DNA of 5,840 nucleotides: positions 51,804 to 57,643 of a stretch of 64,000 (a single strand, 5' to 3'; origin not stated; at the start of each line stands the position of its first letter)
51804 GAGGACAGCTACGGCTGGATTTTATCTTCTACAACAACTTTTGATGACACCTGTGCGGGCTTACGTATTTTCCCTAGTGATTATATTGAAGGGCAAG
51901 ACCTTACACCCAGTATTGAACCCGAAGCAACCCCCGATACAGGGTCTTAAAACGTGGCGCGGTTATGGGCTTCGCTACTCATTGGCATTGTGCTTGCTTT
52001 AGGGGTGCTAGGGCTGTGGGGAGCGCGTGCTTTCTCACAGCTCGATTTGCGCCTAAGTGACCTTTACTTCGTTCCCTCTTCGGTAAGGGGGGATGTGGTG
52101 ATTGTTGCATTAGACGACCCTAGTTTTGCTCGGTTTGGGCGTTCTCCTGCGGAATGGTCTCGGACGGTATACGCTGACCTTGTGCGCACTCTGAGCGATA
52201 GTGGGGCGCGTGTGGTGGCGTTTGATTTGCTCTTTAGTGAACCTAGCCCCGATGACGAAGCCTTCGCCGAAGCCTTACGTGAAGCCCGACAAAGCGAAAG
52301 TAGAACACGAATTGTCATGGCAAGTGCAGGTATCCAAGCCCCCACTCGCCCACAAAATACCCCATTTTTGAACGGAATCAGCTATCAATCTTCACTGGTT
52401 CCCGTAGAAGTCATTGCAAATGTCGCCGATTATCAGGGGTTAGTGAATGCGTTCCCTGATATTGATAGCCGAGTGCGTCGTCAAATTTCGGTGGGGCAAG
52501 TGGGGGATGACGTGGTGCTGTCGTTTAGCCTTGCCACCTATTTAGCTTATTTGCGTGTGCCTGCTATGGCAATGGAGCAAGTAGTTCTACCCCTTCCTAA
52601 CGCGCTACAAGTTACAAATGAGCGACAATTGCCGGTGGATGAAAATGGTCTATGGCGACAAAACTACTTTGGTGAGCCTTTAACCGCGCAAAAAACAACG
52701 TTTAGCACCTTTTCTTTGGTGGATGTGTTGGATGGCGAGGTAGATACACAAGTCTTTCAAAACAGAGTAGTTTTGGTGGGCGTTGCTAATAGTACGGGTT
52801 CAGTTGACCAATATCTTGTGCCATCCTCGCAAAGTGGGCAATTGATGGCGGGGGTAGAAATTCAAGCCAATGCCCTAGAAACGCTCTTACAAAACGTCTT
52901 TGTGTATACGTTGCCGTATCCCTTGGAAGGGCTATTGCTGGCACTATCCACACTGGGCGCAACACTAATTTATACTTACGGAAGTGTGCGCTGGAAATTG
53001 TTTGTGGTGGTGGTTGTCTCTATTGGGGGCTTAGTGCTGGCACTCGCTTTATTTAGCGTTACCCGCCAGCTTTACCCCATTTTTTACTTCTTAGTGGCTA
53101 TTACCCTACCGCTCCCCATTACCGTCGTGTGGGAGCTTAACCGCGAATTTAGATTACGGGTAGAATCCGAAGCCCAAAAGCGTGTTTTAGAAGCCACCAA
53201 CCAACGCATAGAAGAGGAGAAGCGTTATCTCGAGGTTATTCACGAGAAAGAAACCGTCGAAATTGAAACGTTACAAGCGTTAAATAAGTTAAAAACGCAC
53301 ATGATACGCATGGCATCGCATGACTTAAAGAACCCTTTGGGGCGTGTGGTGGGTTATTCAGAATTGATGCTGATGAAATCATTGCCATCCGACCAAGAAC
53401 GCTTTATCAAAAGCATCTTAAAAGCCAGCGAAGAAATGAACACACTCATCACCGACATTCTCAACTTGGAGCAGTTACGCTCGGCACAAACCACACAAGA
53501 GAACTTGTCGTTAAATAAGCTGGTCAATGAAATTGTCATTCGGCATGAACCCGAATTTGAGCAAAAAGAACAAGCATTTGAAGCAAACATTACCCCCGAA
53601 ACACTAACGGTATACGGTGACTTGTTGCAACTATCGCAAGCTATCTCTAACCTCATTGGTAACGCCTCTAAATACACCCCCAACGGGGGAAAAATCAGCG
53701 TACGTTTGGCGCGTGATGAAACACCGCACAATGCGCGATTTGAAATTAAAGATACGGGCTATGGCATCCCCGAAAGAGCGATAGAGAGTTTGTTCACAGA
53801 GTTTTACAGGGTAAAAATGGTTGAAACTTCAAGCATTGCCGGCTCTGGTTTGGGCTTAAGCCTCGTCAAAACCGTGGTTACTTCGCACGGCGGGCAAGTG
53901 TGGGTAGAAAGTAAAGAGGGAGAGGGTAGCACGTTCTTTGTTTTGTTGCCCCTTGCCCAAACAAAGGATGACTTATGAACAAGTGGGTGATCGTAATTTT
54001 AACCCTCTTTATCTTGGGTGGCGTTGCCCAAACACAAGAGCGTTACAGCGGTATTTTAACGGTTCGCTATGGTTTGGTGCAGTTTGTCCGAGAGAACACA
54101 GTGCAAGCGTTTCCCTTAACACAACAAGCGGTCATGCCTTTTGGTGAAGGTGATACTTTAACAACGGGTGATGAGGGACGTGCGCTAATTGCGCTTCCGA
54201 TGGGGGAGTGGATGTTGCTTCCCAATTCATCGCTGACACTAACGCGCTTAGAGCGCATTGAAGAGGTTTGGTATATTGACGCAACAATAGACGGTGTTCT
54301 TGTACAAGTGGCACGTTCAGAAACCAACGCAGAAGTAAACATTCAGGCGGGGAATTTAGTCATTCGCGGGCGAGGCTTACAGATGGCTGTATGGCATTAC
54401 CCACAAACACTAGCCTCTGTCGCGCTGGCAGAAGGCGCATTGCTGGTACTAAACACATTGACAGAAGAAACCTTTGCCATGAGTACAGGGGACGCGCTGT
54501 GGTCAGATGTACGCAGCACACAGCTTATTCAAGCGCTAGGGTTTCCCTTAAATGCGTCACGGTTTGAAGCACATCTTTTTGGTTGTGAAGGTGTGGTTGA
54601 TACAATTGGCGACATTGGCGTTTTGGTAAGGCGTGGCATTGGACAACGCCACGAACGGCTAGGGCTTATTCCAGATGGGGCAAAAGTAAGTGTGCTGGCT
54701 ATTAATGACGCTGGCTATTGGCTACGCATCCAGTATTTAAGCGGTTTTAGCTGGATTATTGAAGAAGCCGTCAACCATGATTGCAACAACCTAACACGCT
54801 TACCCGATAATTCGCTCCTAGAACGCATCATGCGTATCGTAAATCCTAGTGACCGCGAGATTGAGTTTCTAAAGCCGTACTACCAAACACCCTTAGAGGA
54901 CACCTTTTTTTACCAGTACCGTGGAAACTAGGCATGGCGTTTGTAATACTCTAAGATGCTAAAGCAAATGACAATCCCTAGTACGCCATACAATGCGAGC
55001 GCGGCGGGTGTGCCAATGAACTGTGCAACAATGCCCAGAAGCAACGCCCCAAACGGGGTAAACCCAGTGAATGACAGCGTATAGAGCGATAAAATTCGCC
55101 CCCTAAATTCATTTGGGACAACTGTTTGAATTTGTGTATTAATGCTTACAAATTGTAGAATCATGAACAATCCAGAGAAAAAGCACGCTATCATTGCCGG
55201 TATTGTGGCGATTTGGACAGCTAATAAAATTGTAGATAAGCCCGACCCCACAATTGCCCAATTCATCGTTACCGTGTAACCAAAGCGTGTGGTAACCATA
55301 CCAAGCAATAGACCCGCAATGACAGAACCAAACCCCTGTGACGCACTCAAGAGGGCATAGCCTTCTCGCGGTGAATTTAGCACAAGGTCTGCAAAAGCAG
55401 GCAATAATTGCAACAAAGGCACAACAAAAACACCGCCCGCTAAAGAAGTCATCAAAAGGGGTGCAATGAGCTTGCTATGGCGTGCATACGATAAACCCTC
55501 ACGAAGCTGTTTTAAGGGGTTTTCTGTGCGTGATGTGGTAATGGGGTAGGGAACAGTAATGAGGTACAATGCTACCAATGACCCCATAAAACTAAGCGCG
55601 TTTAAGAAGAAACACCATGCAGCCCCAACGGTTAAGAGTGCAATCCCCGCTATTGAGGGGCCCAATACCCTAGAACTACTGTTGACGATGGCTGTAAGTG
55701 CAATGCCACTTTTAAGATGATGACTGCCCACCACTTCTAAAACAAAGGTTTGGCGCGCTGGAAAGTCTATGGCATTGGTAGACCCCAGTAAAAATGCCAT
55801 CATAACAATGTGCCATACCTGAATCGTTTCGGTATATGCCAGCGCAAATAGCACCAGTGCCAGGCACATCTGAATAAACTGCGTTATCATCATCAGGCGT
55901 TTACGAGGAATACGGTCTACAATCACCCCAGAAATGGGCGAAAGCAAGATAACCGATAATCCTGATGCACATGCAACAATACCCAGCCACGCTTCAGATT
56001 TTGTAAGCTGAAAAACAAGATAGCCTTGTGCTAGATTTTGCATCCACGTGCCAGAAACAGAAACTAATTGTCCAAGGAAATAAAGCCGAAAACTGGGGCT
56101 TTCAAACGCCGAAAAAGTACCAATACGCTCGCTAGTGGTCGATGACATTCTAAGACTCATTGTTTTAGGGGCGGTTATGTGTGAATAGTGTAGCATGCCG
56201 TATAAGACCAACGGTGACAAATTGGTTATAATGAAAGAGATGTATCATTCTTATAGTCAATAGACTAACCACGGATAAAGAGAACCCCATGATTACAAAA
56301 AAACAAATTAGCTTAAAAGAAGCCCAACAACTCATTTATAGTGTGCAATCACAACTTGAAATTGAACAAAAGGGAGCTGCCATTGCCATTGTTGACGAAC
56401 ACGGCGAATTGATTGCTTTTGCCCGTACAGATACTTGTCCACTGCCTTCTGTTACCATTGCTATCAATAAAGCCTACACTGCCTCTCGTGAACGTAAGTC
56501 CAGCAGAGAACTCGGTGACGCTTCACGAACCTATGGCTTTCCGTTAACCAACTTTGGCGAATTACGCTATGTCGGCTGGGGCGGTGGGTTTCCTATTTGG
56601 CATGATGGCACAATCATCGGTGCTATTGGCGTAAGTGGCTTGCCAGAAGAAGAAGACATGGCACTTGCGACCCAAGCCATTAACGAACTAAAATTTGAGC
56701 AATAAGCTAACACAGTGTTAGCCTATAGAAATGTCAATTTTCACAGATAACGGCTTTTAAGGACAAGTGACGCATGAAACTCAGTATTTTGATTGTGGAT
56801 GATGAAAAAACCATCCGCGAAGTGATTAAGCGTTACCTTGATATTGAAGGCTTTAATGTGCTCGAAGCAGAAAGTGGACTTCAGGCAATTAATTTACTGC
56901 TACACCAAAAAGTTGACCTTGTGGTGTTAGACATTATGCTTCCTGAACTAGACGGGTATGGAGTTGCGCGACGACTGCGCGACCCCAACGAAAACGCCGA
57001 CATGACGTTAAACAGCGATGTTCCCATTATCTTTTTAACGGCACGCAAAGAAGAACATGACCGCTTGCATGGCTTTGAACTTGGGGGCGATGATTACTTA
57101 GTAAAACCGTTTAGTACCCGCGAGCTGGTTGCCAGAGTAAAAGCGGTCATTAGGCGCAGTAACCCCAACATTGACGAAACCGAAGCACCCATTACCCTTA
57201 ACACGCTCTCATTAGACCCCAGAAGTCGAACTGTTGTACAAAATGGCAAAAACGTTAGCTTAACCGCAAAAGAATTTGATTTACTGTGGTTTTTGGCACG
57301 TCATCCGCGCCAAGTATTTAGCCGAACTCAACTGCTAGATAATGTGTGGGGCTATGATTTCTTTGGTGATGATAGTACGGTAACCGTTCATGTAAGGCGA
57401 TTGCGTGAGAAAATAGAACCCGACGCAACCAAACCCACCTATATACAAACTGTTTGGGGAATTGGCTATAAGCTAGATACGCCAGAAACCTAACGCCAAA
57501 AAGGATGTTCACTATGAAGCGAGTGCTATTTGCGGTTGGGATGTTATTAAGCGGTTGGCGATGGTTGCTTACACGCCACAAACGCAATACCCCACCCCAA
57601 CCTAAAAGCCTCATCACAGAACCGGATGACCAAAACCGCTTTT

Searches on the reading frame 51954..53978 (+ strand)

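Call 71: search_protein_families(library=pfam, proteins=[window:51954-53978:+], max_evalue=0.00001)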
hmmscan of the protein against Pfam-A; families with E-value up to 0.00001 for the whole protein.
window:51954-53978:+ (674 aa): 3 families
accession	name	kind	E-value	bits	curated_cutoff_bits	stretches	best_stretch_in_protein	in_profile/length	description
PF05226.16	CHASE2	-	1.3e-45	156.4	26.3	1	15-334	3-253/257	CHASE2 domain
PF02518.31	HATPase_c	-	1.9e-28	99.5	26.4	1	555-668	1-110/111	Histidine kinase-, DNA gyrase B-, and HSP90-like ATPase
PF00512.31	HisKA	-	4.3e-14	52.7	26.9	1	447-510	2-65/66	His Kinase A (phospho-acceptor) domain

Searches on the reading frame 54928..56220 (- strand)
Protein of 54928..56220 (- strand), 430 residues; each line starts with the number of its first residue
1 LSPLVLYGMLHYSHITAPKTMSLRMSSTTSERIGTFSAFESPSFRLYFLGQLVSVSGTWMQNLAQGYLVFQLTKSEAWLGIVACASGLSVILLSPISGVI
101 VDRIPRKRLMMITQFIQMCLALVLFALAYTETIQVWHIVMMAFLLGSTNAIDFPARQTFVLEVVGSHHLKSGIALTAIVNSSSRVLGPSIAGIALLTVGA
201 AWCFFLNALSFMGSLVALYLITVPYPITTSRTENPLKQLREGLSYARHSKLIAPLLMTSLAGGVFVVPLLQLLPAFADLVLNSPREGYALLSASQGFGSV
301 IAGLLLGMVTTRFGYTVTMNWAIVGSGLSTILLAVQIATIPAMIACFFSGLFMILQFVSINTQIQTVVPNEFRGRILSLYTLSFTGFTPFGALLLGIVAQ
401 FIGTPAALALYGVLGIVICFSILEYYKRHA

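Call 4: search_protein_families(library=pfam, proteins=[window:54928-56220:-], max_evalue=0.01)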
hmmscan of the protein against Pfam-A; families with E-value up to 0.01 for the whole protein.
window:54928-56220:- (430 aa): 3 families
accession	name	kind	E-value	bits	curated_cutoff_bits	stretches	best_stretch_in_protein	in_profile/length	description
PF05977.19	MFS_3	-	1.1e-53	182.9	27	1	34-414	2-382/524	Transmembrane secretion effector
PF07690.21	MFS_1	-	1.7e-30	106.5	33.4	2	48-279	2-230/347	Major Facilitator Superfamily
PF13347.12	MFS_2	-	9e-06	24.9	27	1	37-200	219-379/427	MFS/sugar transport protein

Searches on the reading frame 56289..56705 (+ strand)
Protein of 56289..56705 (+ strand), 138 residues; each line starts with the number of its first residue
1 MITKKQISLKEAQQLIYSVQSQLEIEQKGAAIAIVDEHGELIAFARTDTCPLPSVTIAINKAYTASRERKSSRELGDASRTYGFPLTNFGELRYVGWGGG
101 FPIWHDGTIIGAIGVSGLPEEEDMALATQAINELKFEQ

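Call 4: search_protein_families(library=pfam, proteins=[window:56289-56705:+], max_evalue=0.01)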
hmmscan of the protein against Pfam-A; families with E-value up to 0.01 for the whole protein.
window:56289-56705:+ (138 aa): 2 families
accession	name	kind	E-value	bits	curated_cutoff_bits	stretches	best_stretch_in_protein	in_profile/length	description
PF03928.20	HbpS-like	-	1e-30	106.9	25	1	7-131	1-127/128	Haem degrading protein HbpS-like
PF05651.19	Diacid_rec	-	0.0048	17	23.6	0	98-121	72-95/134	Putative sugar diacid recognition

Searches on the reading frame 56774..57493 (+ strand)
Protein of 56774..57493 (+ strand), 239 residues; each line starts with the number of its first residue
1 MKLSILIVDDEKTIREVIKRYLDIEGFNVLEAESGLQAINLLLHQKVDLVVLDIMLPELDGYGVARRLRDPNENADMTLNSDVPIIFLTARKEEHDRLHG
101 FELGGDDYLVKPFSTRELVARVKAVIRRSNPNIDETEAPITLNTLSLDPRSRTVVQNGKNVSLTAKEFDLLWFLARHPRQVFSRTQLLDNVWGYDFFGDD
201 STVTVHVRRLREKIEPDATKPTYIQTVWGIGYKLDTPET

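Call 4: search_protein_families(library=pfam, proteins=[window:56774-57493:+], max_evalue=0.01)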
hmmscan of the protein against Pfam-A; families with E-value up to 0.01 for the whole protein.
window:56774-57493:+ (239 aa): 2 families
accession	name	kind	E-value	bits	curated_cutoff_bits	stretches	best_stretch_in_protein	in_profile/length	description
PF00486.34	Trans_reg_C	-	1e-32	112.4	26.2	1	158-234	1-77/77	Transcriptional regulatory protein, C terminal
PF00072.30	Response_reg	-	1.8e-29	102.6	30.2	1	5-123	1-111/111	Response regulator receiver domain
